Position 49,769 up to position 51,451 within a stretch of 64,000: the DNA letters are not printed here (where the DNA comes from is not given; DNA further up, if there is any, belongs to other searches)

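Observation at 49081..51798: Low-G+C PIN-domain gene with a novel C-terminal domain, flanked by ~310-bp direct repeats carrying an AT-hook gene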

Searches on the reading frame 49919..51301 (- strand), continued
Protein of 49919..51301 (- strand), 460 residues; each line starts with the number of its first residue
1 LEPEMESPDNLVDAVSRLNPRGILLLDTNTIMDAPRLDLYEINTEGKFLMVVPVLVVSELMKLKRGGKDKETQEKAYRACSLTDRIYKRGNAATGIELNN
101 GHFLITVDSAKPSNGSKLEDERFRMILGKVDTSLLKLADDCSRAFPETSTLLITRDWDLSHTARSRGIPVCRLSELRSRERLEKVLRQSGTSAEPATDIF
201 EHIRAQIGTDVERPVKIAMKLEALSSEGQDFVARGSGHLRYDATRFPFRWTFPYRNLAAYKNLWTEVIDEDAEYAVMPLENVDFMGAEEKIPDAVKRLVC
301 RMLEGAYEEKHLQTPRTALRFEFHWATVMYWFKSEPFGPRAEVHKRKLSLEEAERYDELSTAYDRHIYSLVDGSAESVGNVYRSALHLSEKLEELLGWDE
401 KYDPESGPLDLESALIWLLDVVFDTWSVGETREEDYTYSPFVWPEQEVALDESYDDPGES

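Call 39: find_encoding_contigs(protein=P0038, flank=10000, max_places=2)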
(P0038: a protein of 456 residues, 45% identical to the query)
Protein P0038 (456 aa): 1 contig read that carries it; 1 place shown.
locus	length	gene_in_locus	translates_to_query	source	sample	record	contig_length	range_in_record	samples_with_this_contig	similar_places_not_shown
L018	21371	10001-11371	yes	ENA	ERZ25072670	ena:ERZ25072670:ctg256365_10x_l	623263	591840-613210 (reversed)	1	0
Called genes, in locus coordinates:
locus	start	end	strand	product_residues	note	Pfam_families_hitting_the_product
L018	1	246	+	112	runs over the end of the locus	-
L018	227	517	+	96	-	PF21716:dnstrm_HI1420, PF01381:HTH_3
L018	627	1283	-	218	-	PF17668:Acetyltransf_17, PF13530:SCP2_2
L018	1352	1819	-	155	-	PF13527:Acetyltransf_9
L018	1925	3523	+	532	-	PF02638:GHL10 (weak)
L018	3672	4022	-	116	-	-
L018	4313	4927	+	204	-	PF01121:CoaE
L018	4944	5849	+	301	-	PF07728:AAA_5, PF08406:CbbQ_C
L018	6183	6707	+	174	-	PF00293:NUDIX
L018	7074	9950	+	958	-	PF13519:VWA_2 (faint), PF00092:VWA (weak)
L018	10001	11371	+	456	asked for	PF13638:PIN_4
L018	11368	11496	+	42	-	-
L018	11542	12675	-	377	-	-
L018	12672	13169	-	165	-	PF14280:DUF4365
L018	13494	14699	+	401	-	PF01321:Creatinase_N, PF00557:Peptidase_M24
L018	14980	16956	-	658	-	PF26099:DUF8034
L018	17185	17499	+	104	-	PF01565:FAD_binding_4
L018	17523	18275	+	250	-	PF01177:Asp_Glu_race (weak), PF17645:Amdase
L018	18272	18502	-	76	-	-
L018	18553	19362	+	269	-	PF00106:adh_short, PF08659:KR, PF13561:adh_short_C2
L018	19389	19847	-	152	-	PF01850:PIN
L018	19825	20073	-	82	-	-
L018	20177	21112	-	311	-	-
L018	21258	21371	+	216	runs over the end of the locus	PF01502:PRA-CH, PF01503:PRA-PH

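Call 50: search_protein_families(library=pfam, proteins=[L011:9280-9990:+, L011:11601-13250:-, L011:13247-15853:-, L011:15878-18145:-, L004:2052-4511:+, L004:8281-8964:+], max_evalue=0.01)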
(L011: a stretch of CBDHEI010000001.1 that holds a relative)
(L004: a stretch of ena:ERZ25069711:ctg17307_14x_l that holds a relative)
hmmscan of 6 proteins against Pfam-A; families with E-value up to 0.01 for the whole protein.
L011:9280-9990:+ (236 aa): 0 families

L011:11601-13250:- (549 aa): 6 families
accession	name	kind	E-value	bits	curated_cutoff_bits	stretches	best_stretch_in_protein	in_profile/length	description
PF01978.25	TrmB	-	1.7e-05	25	25.6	1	23-55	26-58/68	Sugar-specific transcriptional regulator TrmB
PF13814.12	Replic_Relax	-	6.1e-05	23.6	25.3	1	402-484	110-187/191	Replication-relaxation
PF12802.13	MarR_2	-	8.9e-05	23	27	0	24-54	25-55/61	MarR family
PF01047.28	MarR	-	0.00022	21.5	24.6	0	9-54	7-52/59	MarR family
PF03551.20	PadR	-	0.0021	18.4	27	1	32-76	30-74/75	Transcriptional regulator PadR-like family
PF13412.12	HTH_24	-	0.0026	17.8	21.9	0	23-49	21-47/48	Winged helix-turn-helix DNA-binding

L011:13247-15853:- (868 aa): 3 families
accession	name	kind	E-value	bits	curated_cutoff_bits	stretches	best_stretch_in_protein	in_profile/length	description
PF10412.15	TrwB_AAD_bind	-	2.1e-09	37.2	20.5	1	644-742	229-330/387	Type IV secretion-system coupling protein DNA-binding domain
PF12696.13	TraG-D_C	-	0.00061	20.1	22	1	662-742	3-86/126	TraM recognition site of TraD and TraG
PF01935.23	DUF87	-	0.00074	20.1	23.2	1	393-466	19-83/220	Helicase HerA, central domain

L011:15878-18145:- (755 aa): 4 families
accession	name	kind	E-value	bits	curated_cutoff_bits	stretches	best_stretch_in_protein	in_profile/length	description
PF19044.6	P-loop_TraG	-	8e-13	48.2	25.8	1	411-689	25-319/413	TraG P-loop domain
PF12846.13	AAA_10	-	1.1e-09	38.3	27.5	1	614-668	241-295/362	AAA-like domain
PF11130.14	TraC_F_IV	-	6.3e-08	32.5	28.1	1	267-361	282-375/375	TraC protein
PF01935.23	DUF87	-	8.7e-06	26.4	23.2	1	418-459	26-68/220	Helicase HerA, central domain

L004:2052-4511:+ (819 aa): 3 families
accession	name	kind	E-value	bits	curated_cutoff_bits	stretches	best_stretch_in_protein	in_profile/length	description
PF13855.12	LRR_8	-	0.00023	21.3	27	1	511-566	6-61/61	Leucine rich repeat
PF00188.32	CAP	-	0.00031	22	21.1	1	97-223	1-108/117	Cysteine-rich secretory protein family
PF00560.39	LRR_1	-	0.00067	19.7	20.6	1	532-553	2-23/23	Leucine Rich Repeat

L004:8281-8964:+ (227 aa): 1 family
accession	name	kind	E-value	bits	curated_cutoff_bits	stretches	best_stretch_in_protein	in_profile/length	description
PF17441.7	DUF5419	-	0.0064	17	31.8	0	35-58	4-27/54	Family of unknown function (DUF5419)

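Call 51: fold_search(model_id=the predicted structure, library=pdb)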
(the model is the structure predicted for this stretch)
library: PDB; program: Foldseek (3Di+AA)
matches with E <= 10: 1001; with E <= 0.001: 7
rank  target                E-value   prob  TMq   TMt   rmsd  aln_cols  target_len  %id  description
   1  2hww_A                1.2e-04  1.00  0.22  0.57   7.9       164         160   22  Structure of PIN domain of human SMG6 (released 2006-11-14)
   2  2hww_B                1.3e-04  1.00  0.22  0.60   7.8       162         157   22  Structure of PIN domain of human SMG6 (released 2006-11-14)
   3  2hww_C                2.4e-04  1.00  0.21  0.61   7.1       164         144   21  Structure of PIN domain of human SMG6 (released 2006-11-14)
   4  2dok_A                2.8e-04  1.00  0.23  0.56   8.0       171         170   21  Crystal structure of the PIN domain of human EST1A (released 2007-05-01)
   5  2dok_B                2.9e-04  1.00  0.22  0.55   8.0       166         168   21  Crystal structure of the PIN domain of human EST1A (released 2007-05-01)
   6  2hwx                  2.9e-04  1.00  0.22  0.56   8.4       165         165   19  Structure of human SMG6 E1282C PIN domain mutant. (released 2006-11-14)
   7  3i8o                  6.7e-04  1.00  0.22  0.62   5.0       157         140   18  A domain of a functionally unknown protein from Methanocaldococcus jannaschii DSM 2661. (released 2009-07-21)
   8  5f4h_C                1.4e-03  0.97  0.19  0.20  19.0       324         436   11  Archael RuvB-like Holiday junction helicase (released 2016-12-21)
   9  5f4h_B                1.6e-03  0.99  0.21  0.22  17.8       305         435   11  Archael RuvB-like Holiday junction helicase (released 2016-12-21)
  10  5vzj_K                2.0e-03  1.00  0.23  0.12  18.6       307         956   11  STRUCTURE OF A TWELVE COMPONENT MPP6-NUCLEAR RNA EXOSOME COMPLEX BOUND TO RNA (released 2017-08-02)
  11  6d6q_K                2.1e-03  1.00  0.21  0.12  18.9       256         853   12  Human nuclear exosome-MTR4 RNA complex - overall reconstruction (released 2018-06-20)
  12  3ix7_A                2.6e-03  1.00  0.23  0.69   3.9       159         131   21  Crystal structure of a domain of functionally unknown protein from Thermus thermophilus HB8 (released 2009-09-22)
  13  5k36_K                3.4e-03  0.99  0.24  0.12  18.9       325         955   11  Structure of an eleven component nuclear RNA exosome complex bound to RNA (released 2016-11-02)
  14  5f4h_A                3.6e-03  0.92  0.18  0.19  19.6       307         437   11  Archael RuvB-like Holiday junction helicase (released 2016-12-21)
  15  8rd3_B                5.5e-03  1.00  0.25  0.49   9.3       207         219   13  Crystal structure of Saccharomyces cerevisiae Nmd4 protein bound to Upf1 helicase domain (released 2024-08-14)
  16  3ix7_B                7.9e-03  1.00  0.23  0.69   4.0       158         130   21  Crystal structure of a domain of functionally unknown protein from Thermus thermophilus HB8 (released 2009-09-22)
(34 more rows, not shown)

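Call 59: search_protein_families(library=pfam, proteins=[L006:8421-9785:-, L006:11440-13059:+, L008:8510-9892:-, L009:11551-12327:+, L009:12415-13743:+, L010:9204-9965:+, L010:11804-12490:-, L012:12303-12854:+, L012:7387-8634:-, L010:6020-7243:+], max_evalue=0.001)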
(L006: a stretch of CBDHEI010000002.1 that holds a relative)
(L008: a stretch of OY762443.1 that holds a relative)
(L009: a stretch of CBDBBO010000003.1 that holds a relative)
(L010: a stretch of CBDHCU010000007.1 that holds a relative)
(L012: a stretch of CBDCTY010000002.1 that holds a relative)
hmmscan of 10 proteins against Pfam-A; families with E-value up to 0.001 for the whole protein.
L006:8421-9785:- (454 aa): 2 families
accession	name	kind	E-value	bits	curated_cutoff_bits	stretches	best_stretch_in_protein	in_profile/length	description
PF13701.12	DDE_Tnp_1_4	-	9.9e-128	426.5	34.7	1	22-450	4-434/435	Transposase DDE domain group 1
PF01609.27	DDE_Tnp_1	-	1.7e-23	83.9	23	1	160-386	3-200/200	Transposase DDE domain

L006:11440-13059:+ (539 aa): 17 families
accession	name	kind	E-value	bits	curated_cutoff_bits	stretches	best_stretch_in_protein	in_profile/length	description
PF00515.34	TPR_1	-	5.2e-56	184.8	27.8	5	131-162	1-32/34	Tetratricopeptide repeat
PF07719.23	TPR_2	-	2.5e-52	171.1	27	4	131-163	1-33/34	Tetratricopeptide repeat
PF13181.12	TPR_8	-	3e-37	124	25.7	1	133-162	3-32/34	Tetratricopeptide repeat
PF13432.12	TPR_16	-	4.6e-28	97.7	32.7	3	333-389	3-59/65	Tetratricopeptide repeat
PF13371.12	TPR_9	-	4.9e-25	87.8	35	1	336-392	4-60/73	Tetratricopeptide repeat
PF13414.12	TPR_11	-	8.8e-25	86.6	26.8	2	138-177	1-41/42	TPR repeat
PF13424.12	TPR_12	-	2.7e-18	66.4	30.1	1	133-191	5-72/77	Tetratricopeptide repeat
PF13431.12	TPR_17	-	5.8e-18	64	24.4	0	282-313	2-33/34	Tetratricopeptide repeat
PF13428.12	TPR_14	-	3.9e-16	58.4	23.5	0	299-336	7-44/44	Tetratricopeptide repeat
PF13174.12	TPR_6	-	2.4e-14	53.3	26.3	0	301-326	8-33/33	Tetratricopeptide repeat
PF12895.13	ANAPC3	-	6.2e-10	39.7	27.2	0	273-348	3-77/82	Anaphase-promoting complex, cyclosome, subunit 3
PF13429.12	TPR_15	-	7.2e-10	39.2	26.2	0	290-327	143-180/280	Tetratricopeptide repeat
PF14559.12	TPR_19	-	2.2e-09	38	25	1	273-326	5-58/68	Tetratricopeptide repeat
PF12569.14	NatA_aux_su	-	5.2e-08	32.7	33.3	0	82-178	175-272/515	N-terminal acetyltransferase A, auxiliary subunit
PF25062.1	ARM_TT21_N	-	7.4e-07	29.6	40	1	35-227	4-197/222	Tetratricopeptide repeat protein 21 N-terminal ARM repeat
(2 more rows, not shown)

L008:8510-9892:- (460 aa): 2 families
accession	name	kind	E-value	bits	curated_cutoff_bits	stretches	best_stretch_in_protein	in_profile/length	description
PF13635.12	DUF4143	-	9.8e-44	149.3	28.1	1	236-395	1-159/160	Domain of unknown function (DUF4143)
PF13173.12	AAA_14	-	3.7e-25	88.8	27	1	57-175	2-128/129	AAA domain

L009:11551-12327:+ (258 aa): 2 families
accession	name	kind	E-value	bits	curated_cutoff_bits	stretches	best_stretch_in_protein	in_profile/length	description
PF01609.27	DDE_Tnp_1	-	2.8e-14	53.8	23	1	113-246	27-195/200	Transposase DDE domain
PF13586.12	DDE_Tnp_1_2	-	2.3e-06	28.4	29.2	1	169-249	2-82/86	Transposase DDE domain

L009:12415-13743:+ (442 aa): 1 family
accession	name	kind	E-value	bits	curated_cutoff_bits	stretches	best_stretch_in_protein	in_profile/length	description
PF01609.27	DDE_Tnp_1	-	4e-19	69.6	23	1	160-338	37-197/200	Transposase DDE domain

L010:9204-9965:+ (253 aa): 1 family
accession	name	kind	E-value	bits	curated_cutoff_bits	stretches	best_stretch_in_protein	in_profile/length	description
PF12686.12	DUF3800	-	1.9e-15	58.3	21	1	3-198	1-147/149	Protein of unknown function (DUF3800)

L010:11804-12490:- (228 aa): 0 families

L012:12303-12854:+ (183 aa): 1 family
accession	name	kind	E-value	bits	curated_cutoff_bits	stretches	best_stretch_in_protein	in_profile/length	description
PF05685.18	Uma2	-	2.8e-35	121.8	27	1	11-178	2-171/172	Putative restriction endonuclease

L012:7387-8634:- (415 aa): 0 families

L010:6020-7243:+ (407 aa): 1 family
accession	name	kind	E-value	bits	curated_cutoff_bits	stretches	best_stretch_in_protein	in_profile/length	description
PF02661.23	Fic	-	9.8e-13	49.2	24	1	112-214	2-93/93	Fic/DOC family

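Call 60: search_protein_families(library=padloc, proteins=[L006:11440-13059:+, L009:11551-12327:+, L010:9204-9965:+, L011:9280-9990:+, L016:4146-5036:+, L016:664-1854:+, L018:11542-12675:-, L018:12672-13169:-, L012:10001-11584:+, L017:11674-11991:+], max_evalue=0.01)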
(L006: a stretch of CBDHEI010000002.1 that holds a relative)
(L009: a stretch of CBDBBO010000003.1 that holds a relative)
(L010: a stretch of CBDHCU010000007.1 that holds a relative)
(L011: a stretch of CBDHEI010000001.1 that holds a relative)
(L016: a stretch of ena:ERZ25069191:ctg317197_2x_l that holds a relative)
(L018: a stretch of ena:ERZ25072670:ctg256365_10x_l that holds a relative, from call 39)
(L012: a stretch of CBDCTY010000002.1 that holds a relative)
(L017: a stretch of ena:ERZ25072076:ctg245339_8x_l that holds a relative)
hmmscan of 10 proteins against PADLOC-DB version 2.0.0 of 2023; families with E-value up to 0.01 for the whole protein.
L006:11440-13059:+ (539 aa): 0 families

L009:11551-12327:+ (258 aa): 0 families

L010:9204-9965:+ (253 aa): 0 families

L011:9280-9990:+ (236 aa): 0 families

L016:4146-5036:+ (296 aa): 0 families

L016:664-1854:+ (396 aa): 3 families
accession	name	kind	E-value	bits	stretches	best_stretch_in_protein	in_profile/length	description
PDLC03662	mREase_IV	-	2.2e-13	47.6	1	1-62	1-62/560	Type IV methyl-directed restriction enzyme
PDLC04132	HNH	-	2.1e-07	28.3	1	94-221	24-142/286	-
PDLC03546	HNH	-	2.1e-06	25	1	97-193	12-99/282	Type II restriction enzyme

L018:11542-12675:- (377 aa): 38 families (the best 25 are shown)
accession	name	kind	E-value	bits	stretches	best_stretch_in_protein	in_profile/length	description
PDLC04298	PDC-M02B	-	1.1e-126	420.7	1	1-371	1-376/380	-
PDLC04304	PDC-M02B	-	4e-75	251.2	1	1-364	1-375/383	-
PDLC04331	PDC-M02B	-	7.8e-72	240.4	1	5-368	10-367/389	-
PDLC04335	PDC-M02B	-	9.2e-70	233.3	1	13-364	5-356/364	-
PDLC04330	PDC-M02B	-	2.1e-63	212.4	1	9-370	7-370/375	-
PDLC04303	PDC-M02B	-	1.9e-60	202.9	1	1-362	1-376/383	-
PDLC04311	PDC-M02B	-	2.6e-58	195.8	1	13-356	7-360/384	-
PDLC04323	PDC-M02B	-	1e-53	180.3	1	10-356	9-359/374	-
PDLC04317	PDC-M02B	-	1.7e-53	179.9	1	6-372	7-371/396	-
PDLC04308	PDC-M02B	-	1.4e-52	176.7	1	9-361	11-373/391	-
PDLC04310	PDC-M02B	-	2.4e-49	166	1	15-369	7-370/394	-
PDLC04307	PDC-M02B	-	3e-44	149.6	1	18-357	15-356/373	-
PDLC04329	PDC-M02B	-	5.2e-42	141.8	1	13-353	6-358/377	-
PDLC04301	PDC-M02B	-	3.3e-41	139.6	1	10-364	7-372/378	-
PDLC04333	PDC-M02B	-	4.5e-39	132.3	1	8-362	7-370/379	-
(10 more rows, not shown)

L018:12672-13169:- (165 aa): 25 families
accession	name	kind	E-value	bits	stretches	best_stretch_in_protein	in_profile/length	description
PDLC04278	PDC-M02A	-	1.7e-54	182.3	1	5-163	3-165/167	-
PDLC04297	PDC-M02A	-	2.6e-49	165.2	1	6-163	2-163/165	-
PDLC04287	PDC-M02A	-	3.7e-33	112.8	1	4-159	3-169/182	-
PDLC04291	PDC-M02A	-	3.9e-33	112.9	1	8-162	13-173/176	-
PDLC04277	PDC-M02A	-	4.4e-33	112.7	1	11-161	8-165/169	-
PDLC04290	PDC-M02A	-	3.1e-32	109.6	1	5-162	2-166/170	-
PDLC04276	PDC-M02A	-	5.6e-30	102.4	1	8-163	22-182/184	-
PDLC04282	PDC-M02A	-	7.5e-29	98.7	1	8-162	19-178/182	-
PDLC04292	PDC-M02A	-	1.8e-25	87.8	1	17-161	13-165/169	-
PDLC04295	PDC-M02A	-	5.9e-25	86.1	1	10-158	50-196/203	-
PDLC04273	PDC-M02A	-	7.8e-25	86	1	8-157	7-161/172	-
PDLC04286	PDC-M02A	-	4.5e-23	80.1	1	11-161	10-157/167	-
PDLC04279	PDC-M02A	-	2.1e-21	74.7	1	48-164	59-178/179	-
PDLC04284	PDC-M02A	-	2.5e-21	74.1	1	18-159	32-180/188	-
PDLC04283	PDC-M02A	-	5.6e-20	69.6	1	12-163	31-189/193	-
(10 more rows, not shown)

L012:10001-11584:+ (527 aa): 0 families

L017:11674-11991:+ (105 aa): 0 families

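Call 64: search_protein_families(library=phrogs, proteins=[window:49919-51289:-, L011:9280-9990:+], max_evalue=1)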
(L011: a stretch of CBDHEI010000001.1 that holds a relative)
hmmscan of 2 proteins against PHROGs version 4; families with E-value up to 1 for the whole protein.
window:49919-51289:- (456 aa): 1 family
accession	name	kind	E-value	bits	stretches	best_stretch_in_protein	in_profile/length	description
phrog_2765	-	other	2.7e-06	27.5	1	21-168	6-130/443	PhoH-like phosphate starvation-inducible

L011:9280-9990:+ (236 aa): 0 families

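Call 70: find_related_loci(query=A1, collection=viral_contigs, flank=8000)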
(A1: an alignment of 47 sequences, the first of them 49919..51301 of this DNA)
Query A1 (460 aa) in viral_contigs; peptide patterns used: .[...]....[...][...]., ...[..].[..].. (x = any residue, [..] = any of these).
64 stretches matched a pattern, but none encodes a relative of the query by tblastn (E <= 1e-3).
